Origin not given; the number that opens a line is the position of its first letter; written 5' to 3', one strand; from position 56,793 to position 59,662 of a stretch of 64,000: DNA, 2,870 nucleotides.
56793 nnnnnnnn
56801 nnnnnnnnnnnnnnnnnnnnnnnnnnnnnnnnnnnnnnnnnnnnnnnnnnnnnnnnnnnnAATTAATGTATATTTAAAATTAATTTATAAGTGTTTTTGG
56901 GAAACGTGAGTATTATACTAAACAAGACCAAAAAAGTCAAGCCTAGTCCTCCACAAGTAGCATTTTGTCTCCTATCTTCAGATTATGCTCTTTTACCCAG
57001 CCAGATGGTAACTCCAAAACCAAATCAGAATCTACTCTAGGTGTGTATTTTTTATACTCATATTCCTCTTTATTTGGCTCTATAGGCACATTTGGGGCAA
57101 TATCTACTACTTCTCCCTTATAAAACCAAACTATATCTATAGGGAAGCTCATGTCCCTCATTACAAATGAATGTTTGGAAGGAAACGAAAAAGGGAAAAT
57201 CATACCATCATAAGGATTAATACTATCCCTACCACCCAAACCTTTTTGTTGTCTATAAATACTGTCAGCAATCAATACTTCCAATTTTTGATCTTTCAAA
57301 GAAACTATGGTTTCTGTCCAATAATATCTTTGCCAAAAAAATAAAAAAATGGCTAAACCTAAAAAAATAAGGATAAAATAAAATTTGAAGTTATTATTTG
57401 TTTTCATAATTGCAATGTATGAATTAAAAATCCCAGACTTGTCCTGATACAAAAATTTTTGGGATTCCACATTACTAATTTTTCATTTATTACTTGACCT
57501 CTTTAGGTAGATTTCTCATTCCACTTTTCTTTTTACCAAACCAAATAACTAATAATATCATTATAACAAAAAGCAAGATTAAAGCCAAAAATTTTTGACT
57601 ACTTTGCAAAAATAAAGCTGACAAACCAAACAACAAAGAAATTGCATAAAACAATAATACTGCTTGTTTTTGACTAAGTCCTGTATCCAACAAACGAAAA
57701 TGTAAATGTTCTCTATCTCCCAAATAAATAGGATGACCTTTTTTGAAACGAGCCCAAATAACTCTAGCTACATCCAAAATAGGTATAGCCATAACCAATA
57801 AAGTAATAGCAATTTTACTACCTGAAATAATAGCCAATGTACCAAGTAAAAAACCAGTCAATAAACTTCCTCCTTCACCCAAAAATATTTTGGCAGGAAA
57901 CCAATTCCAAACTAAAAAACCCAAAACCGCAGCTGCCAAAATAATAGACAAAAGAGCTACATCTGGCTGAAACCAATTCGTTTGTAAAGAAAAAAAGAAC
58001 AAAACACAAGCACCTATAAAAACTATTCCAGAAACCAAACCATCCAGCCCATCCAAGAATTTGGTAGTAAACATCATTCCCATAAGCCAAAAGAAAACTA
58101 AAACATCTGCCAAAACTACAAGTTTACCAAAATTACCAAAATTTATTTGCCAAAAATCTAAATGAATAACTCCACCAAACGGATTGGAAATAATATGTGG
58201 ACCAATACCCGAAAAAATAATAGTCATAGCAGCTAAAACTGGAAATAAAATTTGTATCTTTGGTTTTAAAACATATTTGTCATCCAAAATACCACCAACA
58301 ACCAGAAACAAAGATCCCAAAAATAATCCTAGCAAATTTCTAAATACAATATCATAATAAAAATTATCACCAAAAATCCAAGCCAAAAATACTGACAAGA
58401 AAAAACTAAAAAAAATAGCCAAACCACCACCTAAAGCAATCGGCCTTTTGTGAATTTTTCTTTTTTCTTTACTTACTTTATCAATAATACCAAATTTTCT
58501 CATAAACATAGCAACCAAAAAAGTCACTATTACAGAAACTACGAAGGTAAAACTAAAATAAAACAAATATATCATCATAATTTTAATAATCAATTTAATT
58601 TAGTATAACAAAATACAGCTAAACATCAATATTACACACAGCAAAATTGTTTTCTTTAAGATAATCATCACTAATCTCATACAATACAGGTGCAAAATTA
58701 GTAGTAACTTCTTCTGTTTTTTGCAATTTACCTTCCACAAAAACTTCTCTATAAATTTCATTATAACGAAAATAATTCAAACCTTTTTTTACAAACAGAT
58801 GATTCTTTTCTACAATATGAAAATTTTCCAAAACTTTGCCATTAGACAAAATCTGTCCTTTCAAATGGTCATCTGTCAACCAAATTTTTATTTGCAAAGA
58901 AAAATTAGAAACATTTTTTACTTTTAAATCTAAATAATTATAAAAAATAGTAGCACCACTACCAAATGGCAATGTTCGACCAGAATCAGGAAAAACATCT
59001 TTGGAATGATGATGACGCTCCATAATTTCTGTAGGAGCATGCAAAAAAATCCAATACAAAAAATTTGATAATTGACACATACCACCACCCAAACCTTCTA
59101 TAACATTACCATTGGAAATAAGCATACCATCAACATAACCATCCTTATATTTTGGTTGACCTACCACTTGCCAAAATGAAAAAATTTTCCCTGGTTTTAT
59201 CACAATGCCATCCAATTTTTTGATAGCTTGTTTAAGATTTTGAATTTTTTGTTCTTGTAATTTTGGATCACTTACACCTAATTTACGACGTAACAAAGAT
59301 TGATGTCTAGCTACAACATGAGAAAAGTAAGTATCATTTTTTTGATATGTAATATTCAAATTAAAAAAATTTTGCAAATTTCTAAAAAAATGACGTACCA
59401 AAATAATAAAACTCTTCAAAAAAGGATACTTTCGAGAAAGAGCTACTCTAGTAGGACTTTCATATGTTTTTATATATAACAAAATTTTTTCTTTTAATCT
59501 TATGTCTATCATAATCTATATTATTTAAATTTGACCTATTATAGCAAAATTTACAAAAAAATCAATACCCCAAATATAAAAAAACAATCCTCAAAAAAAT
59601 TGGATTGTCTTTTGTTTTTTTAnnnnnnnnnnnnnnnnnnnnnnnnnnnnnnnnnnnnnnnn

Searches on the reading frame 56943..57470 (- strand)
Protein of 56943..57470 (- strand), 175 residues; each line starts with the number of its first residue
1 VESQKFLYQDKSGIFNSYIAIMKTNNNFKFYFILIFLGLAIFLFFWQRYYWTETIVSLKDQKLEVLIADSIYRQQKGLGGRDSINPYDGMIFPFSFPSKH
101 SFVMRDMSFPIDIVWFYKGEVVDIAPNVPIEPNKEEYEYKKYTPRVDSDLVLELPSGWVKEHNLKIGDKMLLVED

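Call 11: search_protein_families(library=pfam, proteins=[window:56943-57470:-], max_evalue=0.01)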
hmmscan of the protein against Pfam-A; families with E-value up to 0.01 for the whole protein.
window:56943-57470:- (175 aa): 1 family
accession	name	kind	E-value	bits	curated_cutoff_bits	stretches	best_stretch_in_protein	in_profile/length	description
PF02643.20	DUF192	-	1.5e-24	86.4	27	1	64-170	2-94/96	Uncharacterized ACR, COG1430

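Call 15: search_protein_families(library=ncbifam, proteins=[window:56943-57470:-], max_evalue=0.01)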
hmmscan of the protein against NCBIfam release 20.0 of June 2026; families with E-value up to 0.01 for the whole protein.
window:56943-57470:- (175 aa): 1 family
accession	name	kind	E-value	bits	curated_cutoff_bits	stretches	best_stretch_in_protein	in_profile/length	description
NF002996.0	PRK03760.1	equivalog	3.1e-05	23.8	146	1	62-170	14-114/121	hypothetical protein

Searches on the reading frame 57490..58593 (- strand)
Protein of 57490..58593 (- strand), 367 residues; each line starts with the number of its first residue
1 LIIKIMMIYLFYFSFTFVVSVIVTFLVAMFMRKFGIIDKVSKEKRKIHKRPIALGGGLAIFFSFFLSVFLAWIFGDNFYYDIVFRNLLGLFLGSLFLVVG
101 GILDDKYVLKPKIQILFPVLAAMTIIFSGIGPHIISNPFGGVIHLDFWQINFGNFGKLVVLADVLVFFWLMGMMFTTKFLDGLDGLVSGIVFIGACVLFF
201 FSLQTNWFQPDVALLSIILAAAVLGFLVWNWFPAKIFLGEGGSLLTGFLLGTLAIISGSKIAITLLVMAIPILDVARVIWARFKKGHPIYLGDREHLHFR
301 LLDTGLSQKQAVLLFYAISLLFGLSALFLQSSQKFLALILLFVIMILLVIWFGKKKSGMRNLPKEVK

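Call 11: search_protein_families(library=pfam, proteins=[window:57490-58593:-], max_evalue=0.01)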
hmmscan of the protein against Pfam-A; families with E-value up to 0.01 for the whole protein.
window:57490-58593:- (367 aa): 1 family
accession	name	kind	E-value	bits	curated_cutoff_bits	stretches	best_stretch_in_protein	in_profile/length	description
PF00953.26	Glycos_transf_4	-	1e-26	94.3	27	1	88-257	2-159/160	Glycosyl transferase family 4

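Call 15: search_protein_families(library=ncbifam, proteins=[window:57490-58593:-], max_evalue=0.01)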
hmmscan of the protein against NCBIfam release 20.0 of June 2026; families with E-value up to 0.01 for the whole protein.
window:57490-58593:- (367 aa): 3 families
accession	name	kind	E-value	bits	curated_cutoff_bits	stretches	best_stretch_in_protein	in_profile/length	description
TIGR02380.1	ECA_wecA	exception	1.6e-25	90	326.05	1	13-350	4-328/346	UDP-N-acetylglucosamine--undecaprenyl-phosphate N-acetylglucosaminephosphotransferase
NF053644.1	MraY_archaea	equivalog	8e-22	78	450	1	158-325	178-338/340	pseudomurein biosynthesis MraY family phospho-N-acetylmuramoyl-pentapeptide-transferase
TIGR00445.1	mraY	equivalog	9.6e-12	45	192.05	1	39-327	22-315/321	phospho-N-acetylmuramoyl-pentapeptide-transferase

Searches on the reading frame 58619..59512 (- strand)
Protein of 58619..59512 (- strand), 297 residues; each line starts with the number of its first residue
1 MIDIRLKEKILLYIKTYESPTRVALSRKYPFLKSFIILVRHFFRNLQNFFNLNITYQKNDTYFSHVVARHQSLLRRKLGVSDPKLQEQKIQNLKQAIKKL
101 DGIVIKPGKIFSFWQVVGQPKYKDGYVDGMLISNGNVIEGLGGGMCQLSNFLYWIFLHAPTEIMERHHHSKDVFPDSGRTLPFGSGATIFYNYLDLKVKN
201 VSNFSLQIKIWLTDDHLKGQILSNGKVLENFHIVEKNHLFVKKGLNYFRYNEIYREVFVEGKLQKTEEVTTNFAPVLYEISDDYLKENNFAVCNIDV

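Call 11: search_protein_families(library=pfam, proteins=[window:58619-59512:-], max_evalue=0.01)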
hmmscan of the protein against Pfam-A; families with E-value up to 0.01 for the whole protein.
window:58619-59512:- (297 aa): 1 family
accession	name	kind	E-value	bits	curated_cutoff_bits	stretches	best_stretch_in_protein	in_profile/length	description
PF04294.18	VanW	-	1.9e-41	141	27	1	89-221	2-129/130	VanW like protein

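Call 15: search_protein_families(library=ncbifam, proteins=[window:58619-59512:-], max_evalue=0.01)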
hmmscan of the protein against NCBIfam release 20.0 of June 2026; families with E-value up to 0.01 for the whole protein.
window:58619-59512:- (297 aa): 3 families
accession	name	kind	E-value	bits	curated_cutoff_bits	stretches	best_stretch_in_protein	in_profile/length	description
NF033128.2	vanW-gen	equivalog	4e-51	174.2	365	1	25-283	5-266/271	glycopeptide resistance accessory protein VanW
NF033123.1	vanW-G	exception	2.9e-41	142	600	1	25-284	5-266/273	glycopeptide resistance accessory protein VanW-G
NF033122.1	vanW-B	exception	4.1e-35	121.4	610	1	62-256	44-238/275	glycopeptide resistance accessory protein VanW-B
